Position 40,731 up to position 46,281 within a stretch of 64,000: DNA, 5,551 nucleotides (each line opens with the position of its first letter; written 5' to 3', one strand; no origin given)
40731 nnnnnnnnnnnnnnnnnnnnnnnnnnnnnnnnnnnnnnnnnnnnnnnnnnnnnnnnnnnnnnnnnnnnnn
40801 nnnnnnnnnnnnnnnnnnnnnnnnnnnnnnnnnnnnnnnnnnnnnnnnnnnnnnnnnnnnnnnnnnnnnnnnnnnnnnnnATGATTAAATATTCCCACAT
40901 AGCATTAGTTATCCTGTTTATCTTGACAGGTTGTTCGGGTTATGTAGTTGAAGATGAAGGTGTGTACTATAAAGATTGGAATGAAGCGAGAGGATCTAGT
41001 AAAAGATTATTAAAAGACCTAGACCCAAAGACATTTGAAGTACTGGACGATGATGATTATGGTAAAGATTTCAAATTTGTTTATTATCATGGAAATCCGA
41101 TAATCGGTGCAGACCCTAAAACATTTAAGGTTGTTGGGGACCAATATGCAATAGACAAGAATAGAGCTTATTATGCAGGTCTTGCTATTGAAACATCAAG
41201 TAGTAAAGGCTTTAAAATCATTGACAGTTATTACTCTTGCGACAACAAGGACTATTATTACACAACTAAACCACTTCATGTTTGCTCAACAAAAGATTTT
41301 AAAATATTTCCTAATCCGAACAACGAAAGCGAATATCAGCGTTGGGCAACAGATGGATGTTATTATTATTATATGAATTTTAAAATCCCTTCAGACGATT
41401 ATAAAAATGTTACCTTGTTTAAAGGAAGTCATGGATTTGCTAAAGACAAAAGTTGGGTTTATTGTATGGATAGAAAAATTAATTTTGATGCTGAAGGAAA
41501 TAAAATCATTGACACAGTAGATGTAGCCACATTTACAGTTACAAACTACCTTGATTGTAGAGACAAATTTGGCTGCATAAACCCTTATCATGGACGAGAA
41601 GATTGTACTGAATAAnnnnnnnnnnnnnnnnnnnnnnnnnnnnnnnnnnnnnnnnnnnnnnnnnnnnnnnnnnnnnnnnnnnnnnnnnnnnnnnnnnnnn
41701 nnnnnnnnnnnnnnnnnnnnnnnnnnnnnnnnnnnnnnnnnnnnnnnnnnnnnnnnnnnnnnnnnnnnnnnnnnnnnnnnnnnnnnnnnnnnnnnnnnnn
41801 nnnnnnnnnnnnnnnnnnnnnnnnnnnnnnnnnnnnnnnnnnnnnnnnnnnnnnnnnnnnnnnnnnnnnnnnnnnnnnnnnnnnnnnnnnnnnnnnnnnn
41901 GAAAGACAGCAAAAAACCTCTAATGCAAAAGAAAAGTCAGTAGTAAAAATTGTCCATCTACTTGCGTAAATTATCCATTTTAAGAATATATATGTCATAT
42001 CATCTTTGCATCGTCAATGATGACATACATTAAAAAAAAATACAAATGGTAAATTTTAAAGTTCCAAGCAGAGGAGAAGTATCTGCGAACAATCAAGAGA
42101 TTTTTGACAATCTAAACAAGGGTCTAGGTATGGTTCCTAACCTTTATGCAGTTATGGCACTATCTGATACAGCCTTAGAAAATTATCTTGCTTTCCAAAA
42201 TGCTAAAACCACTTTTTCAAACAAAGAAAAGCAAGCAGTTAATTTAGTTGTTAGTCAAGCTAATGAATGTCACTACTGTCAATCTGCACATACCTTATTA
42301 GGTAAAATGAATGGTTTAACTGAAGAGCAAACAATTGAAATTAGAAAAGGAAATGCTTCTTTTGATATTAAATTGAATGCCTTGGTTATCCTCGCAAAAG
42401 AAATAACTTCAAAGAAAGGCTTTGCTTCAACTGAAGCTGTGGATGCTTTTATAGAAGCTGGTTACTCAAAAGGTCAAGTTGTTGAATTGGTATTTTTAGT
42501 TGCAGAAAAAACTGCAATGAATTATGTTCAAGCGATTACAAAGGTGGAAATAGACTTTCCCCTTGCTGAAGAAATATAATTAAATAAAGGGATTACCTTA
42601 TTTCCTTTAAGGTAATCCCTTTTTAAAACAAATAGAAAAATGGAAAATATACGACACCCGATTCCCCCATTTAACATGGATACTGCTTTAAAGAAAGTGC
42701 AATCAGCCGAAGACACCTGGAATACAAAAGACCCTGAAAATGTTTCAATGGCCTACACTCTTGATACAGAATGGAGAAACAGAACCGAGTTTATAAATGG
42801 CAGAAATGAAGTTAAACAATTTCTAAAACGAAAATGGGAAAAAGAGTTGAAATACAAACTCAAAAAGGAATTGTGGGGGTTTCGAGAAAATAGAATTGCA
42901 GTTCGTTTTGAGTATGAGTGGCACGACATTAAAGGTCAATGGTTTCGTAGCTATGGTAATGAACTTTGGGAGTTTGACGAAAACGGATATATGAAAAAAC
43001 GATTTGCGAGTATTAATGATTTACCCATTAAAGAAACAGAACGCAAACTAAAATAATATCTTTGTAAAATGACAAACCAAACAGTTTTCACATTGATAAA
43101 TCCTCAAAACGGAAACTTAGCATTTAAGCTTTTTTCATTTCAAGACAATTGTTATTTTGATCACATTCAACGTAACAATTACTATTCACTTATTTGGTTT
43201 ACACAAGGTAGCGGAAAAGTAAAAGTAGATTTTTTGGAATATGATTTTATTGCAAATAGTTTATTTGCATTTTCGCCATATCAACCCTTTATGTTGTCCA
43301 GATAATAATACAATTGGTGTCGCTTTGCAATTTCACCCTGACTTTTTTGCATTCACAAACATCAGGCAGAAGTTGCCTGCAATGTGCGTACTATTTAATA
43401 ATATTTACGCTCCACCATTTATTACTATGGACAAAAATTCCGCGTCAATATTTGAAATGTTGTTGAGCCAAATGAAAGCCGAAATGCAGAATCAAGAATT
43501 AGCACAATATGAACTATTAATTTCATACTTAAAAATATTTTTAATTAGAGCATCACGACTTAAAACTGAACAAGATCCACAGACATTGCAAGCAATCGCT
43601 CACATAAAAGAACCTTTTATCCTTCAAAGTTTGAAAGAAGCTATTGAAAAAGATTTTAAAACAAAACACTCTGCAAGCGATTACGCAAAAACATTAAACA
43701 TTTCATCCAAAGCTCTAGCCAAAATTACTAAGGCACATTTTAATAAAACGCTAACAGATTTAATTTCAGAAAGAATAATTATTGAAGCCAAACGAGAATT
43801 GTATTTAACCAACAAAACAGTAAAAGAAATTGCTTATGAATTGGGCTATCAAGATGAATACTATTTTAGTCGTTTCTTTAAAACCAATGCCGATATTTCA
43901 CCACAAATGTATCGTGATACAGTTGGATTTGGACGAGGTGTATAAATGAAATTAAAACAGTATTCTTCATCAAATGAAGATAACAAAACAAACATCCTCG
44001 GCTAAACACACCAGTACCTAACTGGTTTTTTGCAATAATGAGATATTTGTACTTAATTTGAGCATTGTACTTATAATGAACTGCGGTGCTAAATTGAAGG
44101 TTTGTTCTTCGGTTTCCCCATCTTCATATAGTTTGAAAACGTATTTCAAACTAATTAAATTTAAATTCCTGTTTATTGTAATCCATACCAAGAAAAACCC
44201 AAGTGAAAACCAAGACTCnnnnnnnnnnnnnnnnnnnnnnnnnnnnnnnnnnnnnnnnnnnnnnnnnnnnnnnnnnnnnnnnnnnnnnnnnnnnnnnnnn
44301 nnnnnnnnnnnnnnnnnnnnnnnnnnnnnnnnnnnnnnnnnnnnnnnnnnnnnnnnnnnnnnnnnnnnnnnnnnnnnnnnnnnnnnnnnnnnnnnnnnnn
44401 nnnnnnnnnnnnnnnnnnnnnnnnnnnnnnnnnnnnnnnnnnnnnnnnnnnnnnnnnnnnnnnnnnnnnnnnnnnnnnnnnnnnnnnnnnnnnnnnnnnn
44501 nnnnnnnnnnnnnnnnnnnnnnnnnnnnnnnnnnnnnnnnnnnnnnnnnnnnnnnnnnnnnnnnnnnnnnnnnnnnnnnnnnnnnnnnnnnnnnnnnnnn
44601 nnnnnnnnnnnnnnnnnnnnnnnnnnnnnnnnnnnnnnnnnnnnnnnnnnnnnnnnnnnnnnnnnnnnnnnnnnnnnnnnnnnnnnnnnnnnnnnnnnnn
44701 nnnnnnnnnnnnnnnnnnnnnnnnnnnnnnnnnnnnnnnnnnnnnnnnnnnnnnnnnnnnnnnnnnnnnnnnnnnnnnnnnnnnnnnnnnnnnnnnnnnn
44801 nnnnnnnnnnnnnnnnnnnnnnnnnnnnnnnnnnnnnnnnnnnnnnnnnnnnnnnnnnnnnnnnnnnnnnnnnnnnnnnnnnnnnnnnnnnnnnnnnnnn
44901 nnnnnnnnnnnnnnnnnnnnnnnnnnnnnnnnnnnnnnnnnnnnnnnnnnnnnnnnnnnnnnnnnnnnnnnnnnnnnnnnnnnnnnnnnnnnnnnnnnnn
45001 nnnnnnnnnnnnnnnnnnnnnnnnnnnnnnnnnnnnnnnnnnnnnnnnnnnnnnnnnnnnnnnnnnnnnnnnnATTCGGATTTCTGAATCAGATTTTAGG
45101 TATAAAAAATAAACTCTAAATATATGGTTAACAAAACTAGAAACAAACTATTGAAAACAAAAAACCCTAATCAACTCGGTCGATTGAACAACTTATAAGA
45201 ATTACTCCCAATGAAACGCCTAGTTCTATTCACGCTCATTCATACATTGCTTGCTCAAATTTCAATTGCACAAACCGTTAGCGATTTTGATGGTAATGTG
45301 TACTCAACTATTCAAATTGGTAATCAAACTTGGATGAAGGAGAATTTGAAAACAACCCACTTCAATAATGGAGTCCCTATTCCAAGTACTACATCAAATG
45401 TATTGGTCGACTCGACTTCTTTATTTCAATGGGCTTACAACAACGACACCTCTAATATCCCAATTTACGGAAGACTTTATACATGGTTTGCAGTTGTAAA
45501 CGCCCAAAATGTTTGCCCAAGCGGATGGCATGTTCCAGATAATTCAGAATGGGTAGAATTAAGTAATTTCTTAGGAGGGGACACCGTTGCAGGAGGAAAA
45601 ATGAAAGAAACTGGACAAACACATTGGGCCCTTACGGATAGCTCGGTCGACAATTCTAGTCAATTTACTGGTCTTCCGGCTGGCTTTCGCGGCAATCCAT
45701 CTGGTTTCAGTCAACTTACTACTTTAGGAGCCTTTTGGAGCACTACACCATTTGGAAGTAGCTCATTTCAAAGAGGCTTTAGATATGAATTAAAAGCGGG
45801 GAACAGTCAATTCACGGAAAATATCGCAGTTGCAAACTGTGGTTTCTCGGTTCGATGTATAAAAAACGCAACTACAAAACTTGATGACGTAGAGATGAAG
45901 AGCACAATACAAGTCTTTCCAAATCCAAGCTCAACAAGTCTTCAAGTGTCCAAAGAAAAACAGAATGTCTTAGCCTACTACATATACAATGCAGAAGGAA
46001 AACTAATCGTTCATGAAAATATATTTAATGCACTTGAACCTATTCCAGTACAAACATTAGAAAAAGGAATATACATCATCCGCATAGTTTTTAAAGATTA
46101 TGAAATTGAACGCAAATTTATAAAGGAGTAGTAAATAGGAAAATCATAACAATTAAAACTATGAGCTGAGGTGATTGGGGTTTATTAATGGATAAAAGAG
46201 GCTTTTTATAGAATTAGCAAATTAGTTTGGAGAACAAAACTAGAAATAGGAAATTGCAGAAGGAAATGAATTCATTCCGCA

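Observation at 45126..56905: A ~38-bp conserved motif recurs upstream of at least 9 co-oriented, unrelated island genes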

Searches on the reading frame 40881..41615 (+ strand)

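Call 28: search_protein_families(library=pfam, proteins=[window:40881-41615:+], max_evalue=0.001)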
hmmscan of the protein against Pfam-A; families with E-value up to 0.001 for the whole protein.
window:40881-41615:+ (244 aa): 1 family
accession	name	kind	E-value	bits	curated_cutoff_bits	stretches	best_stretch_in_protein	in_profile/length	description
PF13644.11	DKNYY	-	1.9e-29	103.5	25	2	21-165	1-139/141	DKNYY family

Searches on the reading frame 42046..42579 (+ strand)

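Call 28: search_protein_families(library=pfam, proteins=[window:42046-42579:+], max_evalue=0.001)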
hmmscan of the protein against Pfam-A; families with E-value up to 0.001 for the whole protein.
window:42046-42579:+ (177 aa): 1 family
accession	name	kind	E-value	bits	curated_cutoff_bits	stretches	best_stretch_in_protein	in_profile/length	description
PF02627.25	CMD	-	5.7e-11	42.7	23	1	47-105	10-68/84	Carboxymuconolactone decarboxylase family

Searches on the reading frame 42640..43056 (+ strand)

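Call 28: search_protein_families(library=pfam, proteins=[window:42640-43056:+], max_evalue=0.001)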
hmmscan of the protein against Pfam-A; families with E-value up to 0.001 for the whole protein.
window:42640-43056:+ (138 aa): 3 families
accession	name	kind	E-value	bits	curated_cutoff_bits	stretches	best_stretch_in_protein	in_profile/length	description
PF07080.17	DUF1348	-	5.5e-63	211.2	22.1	1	9-137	1-129/130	Protein of unknown function (DUF1348)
PF12680.13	SnoaL_2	-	0.00034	21.6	27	1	25-116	6-97/102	SnoaL-like domain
PF16838.11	Caud_tail_N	-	0.00038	21.4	27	1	43-107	15-80/120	Caudoviral major tail protein N-terminus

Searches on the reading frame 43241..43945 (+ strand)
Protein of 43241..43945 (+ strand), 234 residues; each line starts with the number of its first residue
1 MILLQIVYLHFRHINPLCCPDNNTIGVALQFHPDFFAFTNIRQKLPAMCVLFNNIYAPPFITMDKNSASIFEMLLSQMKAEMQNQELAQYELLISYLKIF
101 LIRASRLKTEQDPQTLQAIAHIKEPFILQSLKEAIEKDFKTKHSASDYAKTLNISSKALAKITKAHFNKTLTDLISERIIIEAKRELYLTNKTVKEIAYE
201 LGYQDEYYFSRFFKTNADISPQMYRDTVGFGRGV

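Call 28: search_protein_families(library=pfam, proteins=[window:43241-43945:+], max_evalue=0.001)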
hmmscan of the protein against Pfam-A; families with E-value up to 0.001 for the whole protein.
window:43241-43945:+ (234 aa): 2 families
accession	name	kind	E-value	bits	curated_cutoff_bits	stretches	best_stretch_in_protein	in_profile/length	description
PF12833.13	HTH_18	-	3.2e-17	63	33.6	1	148-226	1-79/80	Helix-turn-helix domain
PF00165.29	HTH_AraC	-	5.6e-09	36.3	26.6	1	188-225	5-41/42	Bacterial regulatory helix-turn-helix proteins, AraC family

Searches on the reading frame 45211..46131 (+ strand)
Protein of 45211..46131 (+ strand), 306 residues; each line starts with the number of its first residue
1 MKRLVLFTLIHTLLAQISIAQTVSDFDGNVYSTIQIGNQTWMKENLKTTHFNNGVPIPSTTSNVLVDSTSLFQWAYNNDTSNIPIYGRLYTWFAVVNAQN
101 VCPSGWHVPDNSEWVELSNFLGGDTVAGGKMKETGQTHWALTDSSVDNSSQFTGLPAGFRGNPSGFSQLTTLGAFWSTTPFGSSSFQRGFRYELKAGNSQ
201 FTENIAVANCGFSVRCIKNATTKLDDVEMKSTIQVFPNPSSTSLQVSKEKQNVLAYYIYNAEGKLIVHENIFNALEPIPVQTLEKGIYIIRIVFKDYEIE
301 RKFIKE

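Call 11: search_protein_families(library=pfam, proteins=[window:45211-46131:+], max_evalue=0.01)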
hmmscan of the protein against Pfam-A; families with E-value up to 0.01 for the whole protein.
window:45211-46131:+ (306 aa): 2 families
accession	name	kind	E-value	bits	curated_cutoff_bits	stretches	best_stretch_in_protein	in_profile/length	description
PF09603.15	Fib_succ_major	-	2.4e-38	132.7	33.9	1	34-218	1-187/187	Fibrobacter succinogenes major domain (Fib_succ_major)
PF18962.6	Por_Secre_tail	-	2e-09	38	27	1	235-304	1-74/75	Secretion system C-terminal sorting domain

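Call 15: find_encoding_contigs(protein=window:45211-46131:+, flank=10000, max_places=6)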
Protein window:45211-46131:+ (306 aa): no gene with exactly this product is on record in the collection.
